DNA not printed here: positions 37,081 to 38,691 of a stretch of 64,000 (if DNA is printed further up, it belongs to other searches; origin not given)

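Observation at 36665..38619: Predicted FliA (sigma-28) promoter driving a membrane-anchored coiled-coil alpha-carbonic anhydrase and an anchored unknown protein at the edge of the flagellar locus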

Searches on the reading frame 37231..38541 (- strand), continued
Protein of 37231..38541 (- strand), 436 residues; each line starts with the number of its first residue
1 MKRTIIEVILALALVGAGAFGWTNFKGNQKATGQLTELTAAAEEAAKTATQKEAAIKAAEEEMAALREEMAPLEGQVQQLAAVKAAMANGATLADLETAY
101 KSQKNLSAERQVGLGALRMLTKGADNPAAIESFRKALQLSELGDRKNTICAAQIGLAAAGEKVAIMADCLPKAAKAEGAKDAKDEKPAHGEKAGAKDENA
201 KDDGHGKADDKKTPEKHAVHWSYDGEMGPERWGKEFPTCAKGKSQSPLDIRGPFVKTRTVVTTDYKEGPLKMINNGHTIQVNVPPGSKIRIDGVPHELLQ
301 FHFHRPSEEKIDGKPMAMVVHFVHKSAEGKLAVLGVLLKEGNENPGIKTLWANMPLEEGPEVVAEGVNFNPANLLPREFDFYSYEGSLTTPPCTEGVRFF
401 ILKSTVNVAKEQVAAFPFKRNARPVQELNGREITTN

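Call 40: fold_search(model_id=the predicted structure, library=pdb)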
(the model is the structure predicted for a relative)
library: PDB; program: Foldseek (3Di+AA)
matches with E <= 10: 807; with E <= 0.001: 379
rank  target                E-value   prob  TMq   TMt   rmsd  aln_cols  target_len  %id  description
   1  6im0_A                1.4e-22  1.00  0.43  0.79   3.9       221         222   45  Crystal structure of a highly thermostable carbonic anhydrase from Persephonella marina EX-H1 (released 2019-07-17)
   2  8w7x_A                6.8e-22  1.00  0.43  0.78   4.0       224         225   44  SPS_Carbonic Anhydrases (released 2024-09-04)
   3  6eki_A                1.7e-21  1.00  0.42  0.78   4.0       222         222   44  Structure of a hyperthermostable carbonic anhydrase identified from an active hydrothermal vent chimney (released 2018-04-11)
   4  4xz5_A                2.5e-21  1.00  0.41  0.73   4.4       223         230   39  Structure of the thermostable alpha-Carbonic Anydrase from Thiomicrospira crunogena XCL-2 gammaproteobacterium (released 2015-07-29)
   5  4c3t_A                1.4e-20  1.00  0.43  0.77   4.1       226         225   42  The Carbonic anhydrase from Thermovibrio ammonificans reveals an interesting intermolecular disulfide contributing to  (released 2014-09-10)
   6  5hpj                  3.2e-20  1.00  0.42  0.80   4.0       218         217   42  Photobacterium profundum alpha-carbonic anhydrase (released 2016-12-07)
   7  4coq_B                5.3e-20  1.00  0.43  0.77   4.1       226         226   42  The complex of alpha-Carbonic anhydrase from Thermovibrio ammonificans with inhibitor sulfanilamide. (released 2014-10-15)
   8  1koq_B                1.2e-19  1.00  0.41  0.76   4.8       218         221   38  NEISSERIA GONORRHOEAE CARBONIC ANHYDRASE (released 1998-12-09)
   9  4x5s_A                1.5e-19  1.00  0.42  0.78   4.1       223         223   42  The crystal structure of an alpha carbonic anhydrase from the extremophilic bacterium Sulfurihydrogenibium azorense. (released 2015-05-20)
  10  1kop_A                3.3e-19  1.00  0.42  0.76   4.3       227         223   37  NEISSERIA GONORRHOEAE CARBONIC ANHYDRASE (released 1998-12-09)
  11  4g7a_A                8.9e-19  1.00  0.42  0.78   4.0       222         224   40  The crystal structure of an alpha Carbonic Anhydrase from the extremophilic bacterium Sulfurihydrogenibium yellowstone (released 2013-05-29)
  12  4g7a_B                1.0e-18  1.00  0.41  0.75   4.1       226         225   41  The crystal structure of an alpha Carbonic Anhydrase from the extremophilic bacterium Sulfurihydrogenibium yellowstone (released 2013-05-29)
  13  1koq_A                1.4e-18  1.00  0.43  0.79   3.9       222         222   39  NEISSERIA GONORRHOEAE CARBONIC ANHYDRASE (released 1998-12-09)
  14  4xiw_A                3.1e-18  1.00  0.39  0.69   5.3       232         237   36  Carbonic anhydrase Cah3 from Chlamydomonas reinhardtii in complex with acetazolamide (released 2015-02-11)
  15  4xiw_C                9.4e-18  1.00  0.38  0.66   6.3       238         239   34  Carbonic anhydrase Cah3 from Chlamydomonas reinhardtii in complex with acetazolamide (released 2015-02-11)
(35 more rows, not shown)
